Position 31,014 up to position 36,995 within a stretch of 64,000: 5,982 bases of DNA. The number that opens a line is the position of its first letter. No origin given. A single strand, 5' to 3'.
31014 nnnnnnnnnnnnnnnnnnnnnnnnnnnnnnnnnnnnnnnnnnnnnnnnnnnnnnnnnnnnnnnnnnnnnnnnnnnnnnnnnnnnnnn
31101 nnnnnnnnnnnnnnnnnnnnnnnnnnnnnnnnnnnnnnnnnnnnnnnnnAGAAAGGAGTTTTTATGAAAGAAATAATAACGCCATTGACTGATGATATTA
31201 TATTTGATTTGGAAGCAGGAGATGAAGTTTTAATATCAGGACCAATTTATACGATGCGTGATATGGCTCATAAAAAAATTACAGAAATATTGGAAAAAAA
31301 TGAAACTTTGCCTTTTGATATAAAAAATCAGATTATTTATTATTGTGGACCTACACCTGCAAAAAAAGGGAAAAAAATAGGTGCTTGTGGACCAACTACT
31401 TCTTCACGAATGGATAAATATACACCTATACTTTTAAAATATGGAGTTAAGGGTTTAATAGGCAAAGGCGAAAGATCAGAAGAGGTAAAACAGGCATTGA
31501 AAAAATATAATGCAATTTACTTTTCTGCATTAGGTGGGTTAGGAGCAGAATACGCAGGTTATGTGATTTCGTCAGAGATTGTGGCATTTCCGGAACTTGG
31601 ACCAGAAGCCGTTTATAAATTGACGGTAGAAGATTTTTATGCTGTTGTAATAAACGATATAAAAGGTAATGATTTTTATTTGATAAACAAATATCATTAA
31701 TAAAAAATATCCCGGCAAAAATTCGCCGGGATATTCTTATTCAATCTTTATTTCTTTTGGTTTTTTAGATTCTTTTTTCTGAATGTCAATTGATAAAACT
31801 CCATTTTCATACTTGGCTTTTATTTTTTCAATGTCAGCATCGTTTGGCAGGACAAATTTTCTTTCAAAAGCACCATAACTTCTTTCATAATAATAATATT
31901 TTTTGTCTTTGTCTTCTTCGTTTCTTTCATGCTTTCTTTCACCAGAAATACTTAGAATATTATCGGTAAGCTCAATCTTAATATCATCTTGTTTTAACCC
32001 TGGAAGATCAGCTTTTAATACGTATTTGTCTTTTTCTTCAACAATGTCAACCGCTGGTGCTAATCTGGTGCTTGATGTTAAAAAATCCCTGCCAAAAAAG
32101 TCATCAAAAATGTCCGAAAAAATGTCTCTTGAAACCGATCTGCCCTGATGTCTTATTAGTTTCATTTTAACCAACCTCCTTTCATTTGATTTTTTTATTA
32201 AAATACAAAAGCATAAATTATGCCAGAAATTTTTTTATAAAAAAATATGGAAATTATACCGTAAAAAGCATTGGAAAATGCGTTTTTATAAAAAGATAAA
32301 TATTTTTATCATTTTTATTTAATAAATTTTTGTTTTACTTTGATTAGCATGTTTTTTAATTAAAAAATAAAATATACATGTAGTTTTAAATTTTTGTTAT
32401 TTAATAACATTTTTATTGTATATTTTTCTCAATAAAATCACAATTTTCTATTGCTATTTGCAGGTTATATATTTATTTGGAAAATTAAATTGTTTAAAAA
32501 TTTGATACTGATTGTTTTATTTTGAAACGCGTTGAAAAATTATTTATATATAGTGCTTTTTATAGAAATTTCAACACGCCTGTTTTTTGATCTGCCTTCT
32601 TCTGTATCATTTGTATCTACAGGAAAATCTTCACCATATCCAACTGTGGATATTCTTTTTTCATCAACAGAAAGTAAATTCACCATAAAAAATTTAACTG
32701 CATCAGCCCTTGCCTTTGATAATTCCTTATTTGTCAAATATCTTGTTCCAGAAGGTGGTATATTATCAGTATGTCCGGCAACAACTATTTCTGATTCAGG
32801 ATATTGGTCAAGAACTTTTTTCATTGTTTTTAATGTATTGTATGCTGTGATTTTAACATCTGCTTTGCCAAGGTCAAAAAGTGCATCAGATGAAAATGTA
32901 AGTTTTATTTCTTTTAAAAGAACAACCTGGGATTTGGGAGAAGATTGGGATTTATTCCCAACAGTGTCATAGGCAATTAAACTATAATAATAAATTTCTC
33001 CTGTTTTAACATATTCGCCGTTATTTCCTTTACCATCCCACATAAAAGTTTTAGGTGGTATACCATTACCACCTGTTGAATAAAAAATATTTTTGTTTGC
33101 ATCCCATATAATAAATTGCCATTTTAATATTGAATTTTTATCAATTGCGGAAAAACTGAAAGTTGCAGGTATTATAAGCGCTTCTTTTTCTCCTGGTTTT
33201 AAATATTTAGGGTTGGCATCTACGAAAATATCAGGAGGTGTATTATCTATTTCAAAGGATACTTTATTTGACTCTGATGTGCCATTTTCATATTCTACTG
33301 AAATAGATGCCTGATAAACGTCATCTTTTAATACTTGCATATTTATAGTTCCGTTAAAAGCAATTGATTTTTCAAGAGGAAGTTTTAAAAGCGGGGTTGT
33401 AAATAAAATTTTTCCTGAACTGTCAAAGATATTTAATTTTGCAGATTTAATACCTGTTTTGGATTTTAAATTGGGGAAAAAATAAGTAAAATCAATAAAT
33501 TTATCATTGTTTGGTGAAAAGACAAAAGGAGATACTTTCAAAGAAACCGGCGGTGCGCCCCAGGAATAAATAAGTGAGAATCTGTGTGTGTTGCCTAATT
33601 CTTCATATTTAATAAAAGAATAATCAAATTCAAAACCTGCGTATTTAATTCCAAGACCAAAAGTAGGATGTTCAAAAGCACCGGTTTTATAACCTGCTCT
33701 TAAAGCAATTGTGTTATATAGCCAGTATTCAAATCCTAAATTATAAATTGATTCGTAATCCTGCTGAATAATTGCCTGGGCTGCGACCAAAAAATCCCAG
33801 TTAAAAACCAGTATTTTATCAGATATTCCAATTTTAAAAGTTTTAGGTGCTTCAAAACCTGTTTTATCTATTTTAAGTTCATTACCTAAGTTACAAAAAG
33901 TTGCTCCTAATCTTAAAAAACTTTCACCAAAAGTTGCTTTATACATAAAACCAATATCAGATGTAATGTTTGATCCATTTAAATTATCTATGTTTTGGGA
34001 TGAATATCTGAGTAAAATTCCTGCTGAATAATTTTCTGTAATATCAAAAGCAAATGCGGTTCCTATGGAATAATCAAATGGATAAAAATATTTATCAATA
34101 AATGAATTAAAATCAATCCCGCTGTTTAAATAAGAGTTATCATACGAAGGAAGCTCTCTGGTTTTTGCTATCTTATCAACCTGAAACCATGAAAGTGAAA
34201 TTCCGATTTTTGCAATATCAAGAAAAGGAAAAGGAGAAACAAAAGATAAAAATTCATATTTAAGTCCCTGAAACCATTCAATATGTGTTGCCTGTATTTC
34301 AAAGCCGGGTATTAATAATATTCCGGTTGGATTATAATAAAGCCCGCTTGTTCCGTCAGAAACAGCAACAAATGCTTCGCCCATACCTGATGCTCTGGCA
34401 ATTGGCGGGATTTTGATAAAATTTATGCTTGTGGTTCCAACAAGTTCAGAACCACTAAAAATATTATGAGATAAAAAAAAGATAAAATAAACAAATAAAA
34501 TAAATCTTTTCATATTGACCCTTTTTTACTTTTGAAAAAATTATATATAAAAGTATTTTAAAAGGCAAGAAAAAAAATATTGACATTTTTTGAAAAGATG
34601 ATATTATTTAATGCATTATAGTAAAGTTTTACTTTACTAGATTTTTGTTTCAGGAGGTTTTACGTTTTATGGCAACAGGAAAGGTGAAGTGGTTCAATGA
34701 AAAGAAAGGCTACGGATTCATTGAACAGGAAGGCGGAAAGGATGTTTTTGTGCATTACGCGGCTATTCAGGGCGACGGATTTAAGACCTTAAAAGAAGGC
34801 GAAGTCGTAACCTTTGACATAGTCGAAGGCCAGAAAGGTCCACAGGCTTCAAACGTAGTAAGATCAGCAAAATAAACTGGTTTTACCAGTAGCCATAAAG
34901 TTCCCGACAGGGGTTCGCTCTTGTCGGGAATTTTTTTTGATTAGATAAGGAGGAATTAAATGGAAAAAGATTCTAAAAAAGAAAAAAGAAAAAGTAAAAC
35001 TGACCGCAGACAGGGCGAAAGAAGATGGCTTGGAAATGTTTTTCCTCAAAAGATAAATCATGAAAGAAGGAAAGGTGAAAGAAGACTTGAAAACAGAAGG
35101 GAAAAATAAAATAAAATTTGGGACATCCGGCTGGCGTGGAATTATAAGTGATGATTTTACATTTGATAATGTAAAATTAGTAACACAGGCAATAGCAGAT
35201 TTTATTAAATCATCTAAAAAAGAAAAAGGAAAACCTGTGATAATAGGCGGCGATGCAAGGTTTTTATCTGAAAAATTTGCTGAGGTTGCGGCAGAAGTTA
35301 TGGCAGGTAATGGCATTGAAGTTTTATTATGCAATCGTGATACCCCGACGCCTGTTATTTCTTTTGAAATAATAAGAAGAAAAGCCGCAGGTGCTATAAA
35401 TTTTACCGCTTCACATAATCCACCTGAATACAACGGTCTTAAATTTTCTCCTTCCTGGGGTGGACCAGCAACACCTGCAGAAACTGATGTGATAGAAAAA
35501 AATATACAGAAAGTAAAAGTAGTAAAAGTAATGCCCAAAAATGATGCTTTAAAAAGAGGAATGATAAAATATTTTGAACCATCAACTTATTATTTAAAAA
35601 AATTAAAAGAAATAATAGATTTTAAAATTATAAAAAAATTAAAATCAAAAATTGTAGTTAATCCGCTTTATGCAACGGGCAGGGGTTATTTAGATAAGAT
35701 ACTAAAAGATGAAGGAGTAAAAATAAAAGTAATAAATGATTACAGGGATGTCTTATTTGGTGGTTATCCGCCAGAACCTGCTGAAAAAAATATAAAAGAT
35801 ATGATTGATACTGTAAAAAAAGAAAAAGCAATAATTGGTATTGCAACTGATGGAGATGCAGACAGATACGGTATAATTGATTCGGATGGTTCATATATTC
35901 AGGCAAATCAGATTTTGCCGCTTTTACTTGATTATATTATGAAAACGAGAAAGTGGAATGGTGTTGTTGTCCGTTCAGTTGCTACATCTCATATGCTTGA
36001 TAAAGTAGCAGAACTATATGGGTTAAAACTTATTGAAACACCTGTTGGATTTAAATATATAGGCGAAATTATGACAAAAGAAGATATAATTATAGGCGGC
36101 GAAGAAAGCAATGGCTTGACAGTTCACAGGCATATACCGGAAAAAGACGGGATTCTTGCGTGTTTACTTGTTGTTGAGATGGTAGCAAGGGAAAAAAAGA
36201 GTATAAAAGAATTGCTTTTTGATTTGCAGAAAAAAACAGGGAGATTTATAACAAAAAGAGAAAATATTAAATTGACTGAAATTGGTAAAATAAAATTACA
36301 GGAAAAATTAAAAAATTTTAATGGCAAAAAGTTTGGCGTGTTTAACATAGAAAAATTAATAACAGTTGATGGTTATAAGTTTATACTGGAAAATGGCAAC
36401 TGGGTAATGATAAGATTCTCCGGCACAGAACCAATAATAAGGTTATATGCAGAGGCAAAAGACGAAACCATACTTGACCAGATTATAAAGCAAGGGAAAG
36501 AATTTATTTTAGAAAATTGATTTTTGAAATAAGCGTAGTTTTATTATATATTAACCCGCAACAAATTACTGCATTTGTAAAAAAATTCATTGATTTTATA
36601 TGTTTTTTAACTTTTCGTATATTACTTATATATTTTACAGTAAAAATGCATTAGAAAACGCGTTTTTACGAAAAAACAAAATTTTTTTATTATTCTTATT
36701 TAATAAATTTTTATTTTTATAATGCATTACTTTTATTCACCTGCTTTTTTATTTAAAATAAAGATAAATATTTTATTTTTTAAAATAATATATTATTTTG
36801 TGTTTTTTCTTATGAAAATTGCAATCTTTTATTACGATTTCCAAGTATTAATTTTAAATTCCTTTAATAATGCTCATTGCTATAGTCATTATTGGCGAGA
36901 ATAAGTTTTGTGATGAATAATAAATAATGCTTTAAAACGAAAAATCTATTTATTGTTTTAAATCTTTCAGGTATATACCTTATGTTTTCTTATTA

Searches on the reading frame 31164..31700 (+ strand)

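Call 43: search_protein_families(library=pfam, proteins=[window:31164-31700:+], max_evalue=0.01)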
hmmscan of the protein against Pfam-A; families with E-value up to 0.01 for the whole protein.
window:31164-31700:+ (178 aa): 1 family
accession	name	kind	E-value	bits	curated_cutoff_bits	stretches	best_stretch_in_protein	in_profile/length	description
PF05683.17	Fumerase_C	-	8.9e-54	182.4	22.2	1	9-172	36-202/205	Fumarase C-terminus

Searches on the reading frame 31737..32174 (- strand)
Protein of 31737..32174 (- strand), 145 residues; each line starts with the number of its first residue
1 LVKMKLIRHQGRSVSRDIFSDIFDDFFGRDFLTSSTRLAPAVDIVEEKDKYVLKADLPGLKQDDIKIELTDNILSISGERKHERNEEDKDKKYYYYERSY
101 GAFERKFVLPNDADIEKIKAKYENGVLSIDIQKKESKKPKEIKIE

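Call 10: search_protein_families(library=pfam, proteins=[window:31737-32174:-])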
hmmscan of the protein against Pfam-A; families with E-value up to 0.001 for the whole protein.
window:31737-32174:- (145 aa): 3 families
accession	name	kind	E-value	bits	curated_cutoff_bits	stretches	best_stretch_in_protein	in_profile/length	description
PF00011.27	HSP20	-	3.8e-31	107.6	20.8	1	43-144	1-101/102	Hsp20/alpha crystallin family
PF17886.7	ArsA_HSP20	-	1.4e-07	31.4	22.5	1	49-129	2-61/63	HSP20-like domain found in ArsA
PF18046.7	FKBP26_C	-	0.00032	21.3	27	0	46-76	2-32/72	FKBP26_C-terminal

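Call 46: find_encoding_contigs(protein=window:31737-32174:-, flank=4000, max_places=8)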
Protein window:31737-32174:- (145 aa): no gene with exactly this product is on record in the collection.

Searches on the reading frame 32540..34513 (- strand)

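Call 10: search_protein_families(library=pfam, proteins=[window:32540-34513:-])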
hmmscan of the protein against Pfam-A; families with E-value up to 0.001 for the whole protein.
window:32540-34513:- (657 aa): 1 family
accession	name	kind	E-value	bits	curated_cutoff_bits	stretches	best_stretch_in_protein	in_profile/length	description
PF00691.25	OmpA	-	6.1e-19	68.6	27.2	1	545-645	1-98/98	OmpA family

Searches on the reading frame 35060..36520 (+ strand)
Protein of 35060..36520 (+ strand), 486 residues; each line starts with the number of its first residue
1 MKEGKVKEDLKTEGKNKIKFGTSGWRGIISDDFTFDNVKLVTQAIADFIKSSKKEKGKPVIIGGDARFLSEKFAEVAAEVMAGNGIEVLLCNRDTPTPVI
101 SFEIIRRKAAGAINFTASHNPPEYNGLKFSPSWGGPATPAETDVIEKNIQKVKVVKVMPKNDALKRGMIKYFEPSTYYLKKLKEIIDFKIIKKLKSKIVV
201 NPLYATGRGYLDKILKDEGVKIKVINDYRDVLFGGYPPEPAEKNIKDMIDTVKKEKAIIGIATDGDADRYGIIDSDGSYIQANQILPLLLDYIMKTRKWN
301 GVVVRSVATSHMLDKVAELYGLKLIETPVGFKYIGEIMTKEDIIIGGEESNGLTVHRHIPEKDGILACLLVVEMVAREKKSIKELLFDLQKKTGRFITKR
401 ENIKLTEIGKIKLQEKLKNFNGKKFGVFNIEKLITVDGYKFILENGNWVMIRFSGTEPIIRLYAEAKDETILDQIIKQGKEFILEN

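Call 10: search_protein_families(library=pfam, proteins=[window:35060-36520:+])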
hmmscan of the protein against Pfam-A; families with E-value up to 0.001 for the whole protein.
window:35060-36520:+ (486 aa): 4 families
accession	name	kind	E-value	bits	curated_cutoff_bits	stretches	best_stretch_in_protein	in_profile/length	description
PF02878.22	PGM_PMM_I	-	6.5e-39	133.2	22.5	1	18-152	2-134/138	Phosphoglucomutase/phosphomannomutase, alpha/beta/alpha domain I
PF02880.22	PGM_PMM_III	-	2.2e-31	108.8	20.7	1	282-389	2-111/115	Phosphoglucomutase/phosphomannomutase, alpha/beta/alpha domain III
PF02879.22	PGM_PMM_II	-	1.5e-23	83.7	29.3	1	178-277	3-103/103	Phosphoglucomutase/phosphomannomutase, alpha/beta/alpha domain II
PF00408.26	PGM_PMM_IV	-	8.9e-10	38.9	23.1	1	423-475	21-61/68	Phosphoglucomutase/phosphomannomutase, C-terminal domain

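Call 45: find_encoding_contigs(protein=window:35060-36520:+, flank=4000, max_places=8)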
Protein window:35060-36520:+ (486 aa): no gene with exactly this product is on record in the collection.
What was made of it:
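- Tried and rejected: Look-ups of PGM and Hsp20 with the mechanical ORF starts (calls 45, 46).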

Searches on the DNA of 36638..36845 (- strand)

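Call 66: search_dna_similar(query=window:36638-36845:-, collection=plasmids, mode=distant, max_evalue=0.01, max_rows=10)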
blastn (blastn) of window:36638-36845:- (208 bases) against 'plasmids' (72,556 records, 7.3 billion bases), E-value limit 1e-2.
No match.

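Call 67: search_dna_similar(query=window:36638-36845:-, collection=phages, mode=distant, max_evalue=0.01, max_rows=10)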
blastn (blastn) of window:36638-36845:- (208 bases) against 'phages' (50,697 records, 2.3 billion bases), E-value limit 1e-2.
No match.
